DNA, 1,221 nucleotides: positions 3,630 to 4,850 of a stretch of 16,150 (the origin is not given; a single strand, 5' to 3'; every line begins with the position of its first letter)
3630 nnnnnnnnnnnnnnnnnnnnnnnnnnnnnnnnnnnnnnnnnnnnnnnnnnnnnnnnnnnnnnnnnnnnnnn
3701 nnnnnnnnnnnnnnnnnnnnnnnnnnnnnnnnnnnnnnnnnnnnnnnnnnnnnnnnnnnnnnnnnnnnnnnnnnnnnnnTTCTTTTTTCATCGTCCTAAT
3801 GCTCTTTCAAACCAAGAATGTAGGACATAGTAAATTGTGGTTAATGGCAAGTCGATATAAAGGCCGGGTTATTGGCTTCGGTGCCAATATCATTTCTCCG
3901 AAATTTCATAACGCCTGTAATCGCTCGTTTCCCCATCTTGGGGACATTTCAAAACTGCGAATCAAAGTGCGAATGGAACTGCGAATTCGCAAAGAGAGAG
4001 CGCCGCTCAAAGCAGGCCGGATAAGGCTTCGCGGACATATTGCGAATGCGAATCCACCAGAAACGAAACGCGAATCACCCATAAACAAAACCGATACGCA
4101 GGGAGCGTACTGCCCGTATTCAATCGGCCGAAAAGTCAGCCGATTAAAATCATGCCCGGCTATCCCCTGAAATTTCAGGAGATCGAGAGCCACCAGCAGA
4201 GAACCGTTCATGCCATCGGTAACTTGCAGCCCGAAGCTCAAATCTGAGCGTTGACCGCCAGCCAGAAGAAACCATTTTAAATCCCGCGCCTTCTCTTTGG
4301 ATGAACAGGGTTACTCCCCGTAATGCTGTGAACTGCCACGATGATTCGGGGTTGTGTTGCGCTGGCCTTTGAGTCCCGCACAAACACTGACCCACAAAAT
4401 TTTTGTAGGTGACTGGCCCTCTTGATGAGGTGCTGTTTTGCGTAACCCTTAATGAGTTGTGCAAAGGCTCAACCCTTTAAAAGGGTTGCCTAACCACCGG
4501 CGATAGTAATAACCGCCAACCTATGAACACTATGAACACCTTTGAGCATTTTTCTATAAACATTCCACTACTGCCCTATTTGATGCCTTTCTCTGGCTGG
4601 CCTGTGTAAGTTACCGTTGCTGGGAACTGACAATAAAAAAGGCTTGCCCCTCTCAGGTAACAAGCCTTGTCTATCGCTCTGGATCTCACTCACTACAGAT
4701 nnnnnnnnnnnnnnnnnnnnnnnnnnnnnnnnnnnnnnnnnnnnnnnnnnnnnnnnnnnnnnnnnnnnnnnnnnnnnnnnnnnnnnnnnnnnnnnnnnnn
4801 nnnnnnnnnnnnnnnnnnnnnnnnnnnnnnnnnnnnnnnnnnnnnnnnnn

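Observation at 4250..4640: Non-coding stretch with a perfect 19-bp palindrome and a tandem 9-bp repeat between the terS-like relic and alpA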

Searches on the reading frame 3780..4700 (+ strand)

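Call 76: search_protein_families(library=pfam, proteins=[L003:1190-2941:-], max_evalue=0.001)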
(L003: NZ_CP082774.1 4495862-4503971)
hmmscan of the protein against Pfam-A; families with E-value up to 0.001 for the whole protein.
L003:1190-2941:- (583 aa): 4 families
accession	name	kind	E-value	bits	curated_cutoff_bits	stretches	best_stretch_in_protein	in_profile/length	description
PF03288.22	Pox_D5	-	1.2e-12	48.5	21.4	1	478-573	2-84/86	Poxvirus D5 protein-like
PF19263.5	DUF5906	-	2.4e-10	41.5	27.6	1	307-415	2-114/114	Family of unknown function (DUF5906)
PF08706.16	D5_N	-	1.5e-09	38.7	22.4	1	144-273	2-141/145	D5 N terminal like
PF00519.23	PPV_E1_C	-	7.3e-05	22.5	26.5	1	306-433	124-250/289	Papillomavirus helicase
